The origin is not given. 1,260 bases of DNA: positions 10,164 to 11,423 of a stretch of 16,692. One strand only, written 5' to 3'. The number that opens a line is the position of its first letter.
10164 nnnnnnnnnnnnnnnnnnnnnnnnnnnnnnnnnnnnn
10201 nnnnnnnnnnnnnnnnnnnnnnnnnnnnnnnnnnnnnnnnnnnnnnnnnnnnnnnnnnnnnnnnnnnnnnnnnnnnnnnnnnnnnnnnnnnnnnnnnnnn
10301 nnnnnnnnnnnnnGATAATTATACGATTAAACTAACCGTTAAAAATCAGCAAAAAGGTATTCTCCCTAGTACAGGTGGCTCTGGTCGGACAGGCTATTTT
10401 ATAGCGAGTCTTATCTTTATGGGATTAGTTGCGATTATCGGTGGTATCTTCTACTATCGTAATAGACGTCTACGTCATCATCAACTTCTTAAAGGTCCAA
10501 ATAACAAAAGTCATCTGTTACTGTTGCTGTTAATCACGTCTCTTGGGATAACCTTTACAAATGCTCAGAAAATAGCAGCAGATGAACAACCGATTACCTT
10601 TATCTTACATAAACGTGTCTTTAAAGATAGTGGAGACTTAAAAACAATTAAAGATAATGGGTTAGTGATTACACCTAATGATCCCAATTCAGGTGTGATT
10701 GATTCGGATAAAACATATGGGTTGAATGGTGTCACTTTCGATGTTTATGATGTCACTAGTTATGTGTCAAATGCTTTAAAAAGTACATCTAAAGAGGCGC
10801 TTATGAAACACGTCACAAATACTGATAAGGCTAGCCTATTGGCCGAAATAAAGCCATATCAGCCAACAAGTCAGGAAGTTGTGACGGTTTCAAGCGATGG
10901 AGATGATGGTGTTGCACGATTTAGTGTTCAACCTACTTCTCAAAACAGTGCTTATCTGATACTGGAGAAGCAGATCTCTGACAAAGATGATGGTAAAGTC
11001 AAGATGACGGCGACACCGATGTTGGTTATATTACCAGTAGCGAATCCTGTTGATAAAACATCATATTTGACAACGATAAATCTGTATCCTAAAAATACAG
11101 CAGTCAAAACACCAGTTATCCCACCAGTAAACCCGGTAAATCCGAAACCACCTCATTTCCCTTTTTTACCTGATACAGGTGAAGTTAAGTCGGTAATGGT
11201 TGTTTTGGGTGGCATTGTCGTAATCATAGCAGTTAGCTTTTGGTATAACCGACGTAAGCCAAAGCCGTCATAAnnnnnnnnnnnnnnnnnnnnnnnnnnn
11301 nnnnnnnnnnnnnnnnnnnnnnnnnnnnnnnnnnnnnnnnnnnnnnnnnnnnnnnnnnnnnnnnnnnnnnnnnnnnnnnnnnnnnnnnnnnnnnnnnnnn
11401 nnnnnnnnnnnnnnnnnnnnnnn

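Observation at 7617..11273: Tip adhesin and basal pilin encoded as one polyprotein with an internal sorting signal and an internal signal peptide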

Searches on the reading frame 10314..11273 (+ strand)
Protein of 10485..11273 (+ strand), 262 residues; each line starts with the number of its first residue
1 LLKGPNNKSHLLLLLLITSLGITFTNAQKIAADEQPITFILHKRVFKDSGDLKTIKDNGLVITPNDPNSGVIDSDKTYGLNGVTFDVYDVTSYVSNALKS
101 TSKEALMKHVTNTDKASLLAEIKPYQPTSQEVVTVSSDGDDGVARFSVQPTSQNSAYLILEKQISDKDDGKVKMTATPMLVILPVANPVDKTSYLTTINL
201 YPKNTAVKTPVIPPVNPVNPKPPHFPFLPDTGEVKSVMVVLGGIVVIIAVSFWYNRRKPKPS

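Call 6: search_protein_families(library=ncbifam, proteins=[window:10485-11273:+], max_evalue=0.01)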
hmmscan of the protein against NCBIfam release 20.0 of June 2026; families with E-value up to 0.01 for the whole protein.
window:10485-11273:+ (262 aa): 3 families
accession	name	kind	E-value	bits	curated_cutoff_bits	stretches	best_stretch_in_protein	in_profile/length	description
NF033902.0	iso_D2_wall_anc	subfamily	4.3e-13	48.9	95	1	67-209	74-209/540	SpaH/EbpB family LPXTG-anchored major pilin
NF053819.1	EF0750_LPXTG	subfamily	4.9e-06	27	47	1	202-258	47-104/105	EF2685/EF0750 family sortase-dependent surface protein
TIGR01167.1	LPXTG_anchor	domain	0.00015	22.3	15.9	1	228-258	2-31/34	LPXTG cell wall anchor domain-containing protein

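Call 21: find_homologous_proteins(query=window:10485-11273:+, max_evalue=0.00001)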
Query window:10485-11273:+ (262 aa): 8 proteins with E <= 0.00001 among 1938 candidates.
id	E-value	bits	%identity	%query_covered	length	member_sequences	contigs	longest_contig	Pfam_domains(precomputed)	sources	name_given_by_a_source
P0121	9.2e-163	558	99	100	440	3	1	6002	PF17802.8,PF00746.27,PF16555.12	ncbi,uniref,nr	ncbi:LPXTG cell wall anchor domain-containing protein [Lactococcus cremoris]|uniref:pilin N-terminal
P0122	2.4e-161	553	98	100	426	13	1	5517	PF17802.8,PF00746.27,PF16555.12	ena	-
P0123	5.1e-155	532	99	95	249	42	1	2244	PF16555.12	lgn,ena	-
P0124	2.4e-71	258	53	95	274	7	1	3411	PF16555.12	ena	-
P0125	1.5e-68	249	50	98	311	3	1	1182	PF00746.27,PF16555.12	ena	-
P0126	2.2e-35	141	37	88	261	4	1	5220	PF16555.12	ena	-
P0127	5.5e-27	113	34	89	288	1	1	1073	PF00746.27,PF16555.12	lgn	-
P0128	7.1e-27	113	33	89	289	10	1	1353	PF00746.27,PF16555.12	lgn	-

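Call 23: find_encoding_contigs(protein=P0126, flank=8000, max_places=3)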
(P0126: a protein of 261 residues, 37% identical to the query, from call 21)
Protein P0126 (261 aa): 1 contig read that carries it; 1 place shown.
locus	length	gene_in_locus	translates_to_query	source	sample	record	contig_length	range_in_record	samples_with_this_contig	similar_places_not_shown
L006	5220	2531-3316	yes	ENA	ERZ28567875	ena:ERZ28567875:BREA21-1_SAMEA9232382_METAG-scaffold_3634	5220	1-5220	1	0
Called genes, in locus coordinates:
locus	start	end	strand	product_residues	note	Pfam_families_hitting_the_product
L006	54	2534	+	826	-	PF00092:VWA, PF13519:VWA_2, PF13620:CarboxypepD_reg (faint), PF17210:SdrD_B (faint), PF22904:NOMO1-like_2nd (faint), PF21426:GBS104-like_Ig, PF05738:Cna_B (weak), PF17802:SpaA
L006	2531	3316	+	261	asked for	PF16555:GramPos_pilinD1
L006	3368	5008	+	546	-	PF16555:GramPos_pilinD1, PF17802:SpaA, PF00746:Gram_pos_anchor (weak)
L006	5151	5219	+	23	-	?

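Call 24: find_encoding_contigs(protein=P0128, flank=8000, max_places=3)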
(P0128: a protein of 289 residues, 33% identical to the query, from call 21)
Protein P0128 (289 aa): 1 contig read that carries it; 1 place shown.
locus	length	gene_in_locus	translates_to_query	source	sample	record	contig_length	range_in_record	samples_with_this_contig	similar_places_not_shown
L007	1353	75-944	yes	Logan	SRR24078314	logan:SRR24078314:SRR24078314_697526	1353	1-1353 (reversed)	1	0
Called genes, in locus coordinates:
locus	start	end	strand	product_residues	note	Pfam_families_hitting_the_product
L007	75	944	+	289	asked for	PF16555:GramPos_pilinD1, PF00746:Gram_pos_anchor (weak)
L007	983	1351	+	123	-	?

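Call 29: find_related_loci(query=A1, collection=genome_contigs, flank=6000)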
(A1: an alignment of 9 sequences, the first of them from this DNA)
Query A1 (262 aa) in genome_contigs; peptide patterns used: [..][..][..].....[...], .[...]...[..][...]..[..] (x = any residue, [..] = any of these).
96 stretches matched a pattern; 27 encode a relative of the query (tblastn E <= 1e-3); 27 distinct loci.
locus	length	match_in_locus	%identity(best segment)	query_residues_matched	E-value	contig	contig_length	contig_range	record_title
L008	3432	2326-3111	98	1-262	7e-179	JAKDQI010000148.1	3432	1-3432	MAG: Lactococcus plantarum isolate 72_S84 72_S84_NODE_6323_length_3432_cov_27.769618, whole genome shotgun sequence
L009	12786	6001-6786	98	1-262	2e-170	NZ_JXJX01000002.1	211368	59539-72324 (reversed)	Pseudolactococcus plantarum strain DSM 20686 Scaffold2, whole genome shotgun sequence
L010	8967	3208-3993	95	1-262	7e-165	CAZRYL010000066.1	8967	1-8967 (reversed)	MAG TPA_asm: uncultured Methanotrichaceae archaeon isolate binchicken_co190_423 genome assembly, contig: NODE_12367_leng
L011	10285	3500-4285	86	1-262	3e-133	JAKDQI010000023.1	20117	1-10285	MAG: Lactococcus plantarum isolate 72_S84 72_S84_NODE_479_length_20117_cov_14.189363, whole genome shotgun sequence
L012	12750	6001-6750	50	9-260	2e-74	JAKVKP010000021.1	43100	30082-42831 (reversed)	MAG: Streptococcaceae bacterium isolate UW_MP_STREP2_1 Ga0455792_000189, whole genome shotgun sequence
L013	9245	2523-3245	52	10-253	2e-73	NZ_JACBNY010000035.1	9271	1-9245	Pseudolactococcus laudensis strain DSM 28961 contig35, whole genome shotgun sequence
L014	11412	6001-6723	50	10-253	1e-68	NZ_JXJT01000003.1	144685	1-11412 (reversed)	Pseudolactococcus chungangensis CAU 28 = DSM 22330 Scaffold3, whole genome shotgun sequence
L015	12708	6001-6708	37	29-262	5e-34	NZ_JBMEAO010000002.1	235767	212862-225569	Vagococcus fluvialis strain ZD-64 Contig2, whole genome shotgun sequence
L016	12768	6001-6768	31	13-260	2e-33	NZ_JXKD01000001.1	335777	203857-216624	Enterococcus aquimarinus strain DSM 17690 Scaffold1, whole genome shotgun sequence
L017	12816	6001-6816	32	28-260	5e-28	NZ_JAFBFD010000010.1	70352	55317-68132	Enterococcus lemanii strain DSM 105069 Ga0454082_10, whole genome shotgun sequence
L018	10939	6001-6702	29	6-253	3e-15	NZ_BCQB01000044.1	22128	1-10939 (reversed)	Enterococcus durans NBRC 100479 = LMG 10746 strain NBRC 100479, whole genome shotgun sequence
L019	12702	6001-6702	28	6-253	8e-15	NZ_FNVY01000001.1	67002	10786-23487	Enterococcus timonensis strain Marseille-P2817T, whole genome shotgun sequence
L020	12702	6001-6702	28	6-253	2e-14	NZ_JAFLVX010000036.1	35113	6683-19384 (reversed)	Candidatus Vagococcus giribetii strain DIV0080 scaffold5.36, whole genome shotgun sequence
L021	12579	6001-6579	28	7-211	9e-14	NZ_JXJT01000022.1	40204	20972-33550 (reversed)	Pseudolactococcus chungangensis CAU 28 = DSM 22330 Scaffold22, whole genome shotgun sequence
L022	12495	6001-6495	31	38-204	2e-13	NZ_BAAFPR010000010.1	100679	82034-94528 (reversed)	Lacticaseibacillus jixiensis strain N163-3-2 Contig10, whole genome shotgun sequence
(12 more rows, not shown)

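Call 39: search_solved_structures(query=A1, max_evalue=0.01)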
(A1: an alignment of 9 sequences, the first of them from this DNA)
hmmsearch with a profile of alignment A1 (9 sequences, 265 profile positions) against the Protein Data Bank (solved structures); distinct sequences matched with E-value up to 0.01: 11.
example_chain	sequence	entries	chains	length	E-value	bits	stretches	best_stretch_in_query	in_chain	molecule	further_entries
6jbv_A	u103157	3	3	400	9.2e-27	97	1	37-210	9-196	Pilus assembly protein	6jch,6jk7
9lj6_A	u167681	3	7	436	3.4e-19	72.2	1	31-219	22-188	Endocarditis and biofilm-associated pilus minor subunit EbpB | Endocarditis and biofilm-associated pilus minor subunit EbpB.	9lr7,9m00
8w5b_A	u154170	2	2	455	2.4e-10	43.2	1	34-213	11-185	LPXTG-motif cell wall anchor domain protein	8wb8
3uxf_A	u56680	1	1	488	1.3e-06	30.9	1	132-222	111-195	Fimbrial subunit type 1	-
7cbs_A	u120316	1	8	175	1.4e-06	30.9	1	31-186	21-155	LPXTG cell wall anchor domain-containing protein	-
5z0z_A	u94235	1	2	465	0.0001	24.8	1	92-216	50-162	Pilus assembly protein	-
5yu5_A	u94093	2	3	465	0.0001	24.8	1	92-216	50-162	Pilus assembly protein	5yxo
5z24_A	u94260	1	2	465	0.0001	24.8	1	92-216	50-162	Pilus assembly protein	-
9llw_A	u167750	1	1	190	0.00053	22.4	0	177-211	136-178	Isopeptide-forming domain-containing fimbrial protein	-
9lks_A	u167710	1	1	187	0.00068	22.1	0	73-209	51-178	Isopeptide-forming domain-containing fimbrial protein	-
4z1p_A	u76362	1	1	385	0.0014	21.1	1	212-264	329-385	Cell wall surface anchor protein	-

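Call 53: search_protein_representatives(protein=window:10485-11273:+)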
Query: 262 residues. Proteins with E-value up to 0.001 (for the whole library): 153; up to 1e-10: 47; up to 1e-30: 4. The best 150 are listed.
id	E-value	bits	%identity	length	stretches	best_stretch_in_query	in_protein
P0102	2.2e-162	554.9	99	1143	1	1-262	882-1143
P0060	1.1e-66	241.5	50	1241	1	10-258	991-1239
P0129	3.2e-37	145.0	43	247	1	11-259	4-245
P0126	7.0e-36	140.6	39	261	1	3-259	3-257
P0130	1.0e-29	120.4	32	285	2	11-227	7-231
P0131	4.9e-29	118.2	37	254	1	14-246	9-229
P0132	1.5e-28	116.6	39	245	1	20-258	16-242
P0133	3.8e-28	115.2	36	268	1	14-260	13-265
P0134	9.0e-28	114.0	36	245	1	14-260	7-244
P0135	2.4e-26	109.3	34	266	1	11-257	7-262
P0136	2.7e-25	105.9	35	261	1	7-254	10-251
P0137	5.9e-23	98.3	34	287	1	11-260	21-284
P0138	1.4e-22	97.0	35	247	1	19-260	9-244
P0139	4.1e-22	95.5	35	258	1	19-247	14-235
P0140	3.5e-20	89.2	38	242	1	22-245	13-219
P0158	2.1e-13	67.0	30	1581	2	9-206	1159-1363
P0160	5.0e-13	65.7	32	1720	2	13-206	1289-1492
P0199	3.5e-08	49.8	32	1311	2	80-257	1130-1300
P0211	2.4e-07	47.1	28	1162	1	10-205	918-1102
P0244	2.7e-05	40.4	30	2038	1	78-206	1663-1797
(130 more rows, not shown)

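Call 55: list_cluster_members(proteins=[P0158, P0160, P0199, P0211, P0244])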
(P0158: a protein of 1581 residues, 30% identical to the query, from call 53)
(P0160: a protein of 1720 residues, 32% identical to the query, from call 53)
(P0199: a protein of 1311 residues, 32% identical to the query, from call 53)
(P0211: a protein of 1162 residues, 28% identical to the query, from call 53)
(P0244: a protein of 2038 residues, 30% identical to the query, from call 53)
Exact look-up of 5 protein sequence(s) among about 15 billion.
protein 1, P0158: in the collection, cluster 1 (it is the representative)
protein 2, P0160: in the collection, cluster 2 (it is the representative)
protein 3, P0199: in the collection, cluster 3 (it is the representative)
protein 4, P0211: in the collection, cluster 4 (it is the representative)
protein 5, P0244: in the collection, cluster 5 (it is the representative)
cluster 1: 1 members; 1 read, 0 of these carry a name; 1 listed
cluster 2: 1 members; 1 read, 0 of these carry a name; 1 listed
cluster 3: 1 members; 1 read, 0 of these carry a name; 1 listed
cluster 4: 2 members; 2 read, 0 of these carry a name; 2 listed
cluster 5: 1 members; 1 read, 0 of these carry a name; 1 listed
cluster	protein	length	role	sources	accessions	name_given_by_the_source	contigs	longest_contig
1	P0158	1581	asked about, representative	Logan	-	-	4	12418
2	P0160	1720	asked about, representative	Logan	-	-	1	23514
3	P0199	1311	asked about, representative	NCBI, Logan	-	-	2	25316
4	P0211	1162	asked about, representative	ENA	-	-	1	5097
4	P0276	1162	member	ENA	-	-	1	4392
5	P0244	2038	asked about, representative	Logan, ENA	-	-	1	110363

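Call 56: find_encoding_contigs(protein=P0199, flank=6000, max_places=1)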
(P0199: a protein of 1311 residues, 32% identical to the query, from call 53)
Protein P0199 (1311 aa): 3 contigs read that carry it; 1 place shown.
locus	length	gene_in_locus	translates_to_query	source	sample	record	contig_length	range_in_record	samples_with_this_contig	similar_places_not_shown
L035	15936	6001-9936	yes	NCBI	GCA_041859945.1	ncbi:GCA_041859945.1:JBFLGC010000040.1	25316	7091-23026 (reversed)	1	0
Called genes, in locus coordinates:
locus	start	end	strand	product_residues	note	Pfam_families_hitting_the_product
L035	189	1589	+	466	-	PF05043:Mga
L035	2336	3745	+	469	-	PF05043:Mga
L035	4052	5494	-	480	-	PF05043:Mga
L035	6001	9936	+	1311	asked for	PF00092:VWA, PF13519:VWA_2, PF21426:GBS104-like_Ig, PF05738:Cna_B, PF17802:SpaA, PF16555:GramPos_pilinD1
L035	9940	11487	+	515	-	PF16555:GramPos_pilinD1, PF17802:SpaA, PF00746:Gram_pos_anchor (weak)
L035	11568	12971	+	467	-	PF05043:Mga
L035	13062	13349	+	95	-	-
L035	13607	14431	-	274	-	PF00248:Aldo_ket_red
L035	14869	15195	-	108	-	PF03992:ABM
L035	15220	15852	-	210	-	PF05401:NodS (weak), PF09243:Rsm22 (weak), PF05891:Methyltransf_PK (weak), PF13489:Methyltransf_23, PF13847:Methyltransf_31, PF08241:Methyltransf_11, PF08242:Methyltransf_12, PF13649:Methyltransf_25, +4 more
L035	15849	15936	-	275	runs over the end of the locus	PF03372:Exo_endo_phos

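Call 57: find_encoding_contigs(protein=P0158, flank=6000, max_places=1)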
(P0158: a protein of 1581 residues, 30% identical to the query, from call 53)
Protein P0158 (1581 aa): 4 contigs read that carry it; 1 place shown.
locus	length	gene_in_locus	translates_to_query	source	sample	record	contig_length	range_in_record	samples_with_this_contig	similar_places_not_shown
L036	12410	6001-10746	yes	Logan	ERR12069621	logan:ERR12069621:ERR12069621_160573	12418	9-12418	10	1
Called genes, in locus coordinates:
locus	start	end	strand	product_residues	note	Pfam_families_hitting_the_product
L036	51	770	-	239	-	PF08503:DapH_N, PF25087:GMPPB_C (faint), PF25084:LbH_EIF2B (faint), PF00132:Hexapep, PF14602:Hexapep_2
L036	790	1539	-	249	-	PF01113:DapB_N, PF05173:DapB_C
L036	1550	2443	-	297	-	PF00701:DHDPS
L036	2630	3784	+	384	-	PF01546:Peptidase_M20, PF07687:M20_dimer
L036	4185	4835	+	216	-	PF06725:3D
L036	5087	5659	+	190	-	PF10502:Peptidase_S26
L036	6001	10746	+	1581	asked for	PF17802:SpaA, PF19403:SpaA_2 (faint), PF17802:SpaA, PF00746:Gram_pos_anchor (faint), PF16555:GramPos_pilinD1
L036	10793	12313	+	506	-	PF16555:GramPos_pilinD1, PF17802:SpaA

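Call 71: predict_structure(alignment_id=A2)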
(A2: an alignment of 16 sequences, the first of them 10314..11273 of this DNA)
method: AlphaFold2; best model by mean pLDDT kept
length: 319 residues; sequences in the alignment: 16
mean_pLDDT: 63.6   pTM: 0.49
mean pLDDT of the five models: 63.6, 62.4, 61.0, 59.5, 59.3
residues with pLDDT >= 90: 25; 70-90: 123; 50-70: 69; < 50: 102
segments of 3 or more residues with pLDDT < 50: 1-27, 56-64, 78-90, 111-127, 262-292, 317-319
pLDDT, mean of each block of 10 residues (from residue 1): 30 30 45 70 71 49 49 53 40 80 62 42 45 75 91 90 86 88 85 82 82 87 60 82 74 78 38 43 41 59 74 55
secondary structure, 60 per line:
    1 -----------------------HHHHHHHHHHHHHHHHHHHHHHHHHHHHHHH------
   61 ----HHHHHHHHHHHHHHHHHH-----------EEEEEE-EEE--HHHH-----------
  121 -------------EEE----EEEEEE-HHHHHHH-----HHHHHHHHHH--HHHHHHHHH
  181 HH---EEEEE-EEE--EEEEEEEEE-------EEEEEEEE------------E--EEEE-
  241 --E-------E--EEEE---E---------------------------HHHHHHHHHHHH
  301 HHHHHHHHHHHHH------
elements in order: H24-54 H65-82 E94-99 E101-103 H106-109 E134-136 E141-146 H148-154 H160-169 H172-182 E186-190 E192-194 E197-205 E213-220 E236-239 E254-257 H289-313

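Call 73: fold_search(model_id=the predicted structure, library=pdb)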
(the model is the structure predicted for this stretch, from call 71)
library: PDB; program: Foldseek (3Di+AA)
matches with E <= 10: 611; with E <= 0.001: 27
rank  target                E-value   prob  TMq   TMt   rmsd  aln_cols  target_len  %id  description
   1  6jk7                  6.3e-10  1.00  0.36  0.36   5.3       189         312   25  Crystal structure of SpaE basal pilin from Lactobacillus rhamnosus GG - Trigonal form (released 2019-06-26)
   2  9lr7_B                7.2e-10  1.00  0.36  0.29   4.9       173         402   25  Crystal Structure of the Basal pilin EbpB from Enterococcus faecalis. (released 2025-07-16)
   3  6jch                  1.2e-09  1.00  0.37  0.36   5.2       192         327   26  Crystal structure of SpaE basal pilin from Lactobacillus rhamnosus GG - Orthorhombic form (released 2019-06-26)
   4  6jbv                  5.0e-09  1.00  0.35  0.37   3.6       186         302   24  Crystal structure of SpaE basal pilin from Lactobacillus rhamnosus GG - Selenium derivative (released 2019-06-26)
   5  9lr7_A                1.9e-08  1.00  0.34  0.28   4.3       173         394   25  Crystal Structure of the Basal pilin EbpB from Enterococcus faecalis. (released 2025-07-16)
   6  5z0z_A                8.5e-08  1.00  0.35  0.26   4.6       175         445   22  Crystal structure of shaft pilin spaD from Lactobacillus rhamnosus GG - D242A mutant (released 2018-06-20)
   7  5z0z_B                1.2e-07  1.00  0.35  0.26   4.8       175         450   22  Crystal structure of shaft pilin spaD from Lactobacillus rhamnosus GG - D242A mutant (released 2018-06-20)
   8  5z24_A                4.6e-07  1.00  0.35  0.26   4.7       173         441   24  Crystal structure of shaft pilin spaD from Lactobacillus rhamnosus GG - K365A mutant (released 2018-06-20)
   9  5yu5_B                6.3e-07  1.00  0.34  0.25   4.7       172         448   22  Crystal structure of shaft pilin spaD from Lactobacillus rhamnosus GG (released 2018-06-20)
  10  5z24_B                8.0e-07  1.00  0.35  0.26   4.7       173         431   24  Crystal structure of shaft pilin spaD from Lactobacillus rhamnosus GG - K365A mutant (released 2018-06-20)
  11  5yu5_A                9.0e-07  1.00  0.32  0.24   6.3       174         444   21  Crystal structure of shaft pilin spaD from Lactobacillus rhamnosus GG (released 2018-06-20)
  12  9lr7_C                1.2e-06  1.00  0.33  0.28   5.0       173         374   24  Crystal Structure of the Basal pilin EbpB from Enterococcus faecalis. (released 2025-07-16)
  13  3uxf                  1.4e-06  1.00  0.28  0.20   8.3       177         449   21  Structure of the fimbrial protein FimP from Actonomyces oris (released 2012-11-28)
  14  7cbs_G                9.6e-06  1.00  0.29  0.66   4.6       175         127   17  Crystal structure of SpaB basal pilin from Lactobacillus rhamnosus GG (released 2020-12-30)
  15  5fie                  1.5e-04  1.00  0.30  0.62   5.4       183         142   16  Crystal structure of N-terminal domain of shaft pilin spaA from Lactobacillus rhamnosus GG (released 2016-07-20)
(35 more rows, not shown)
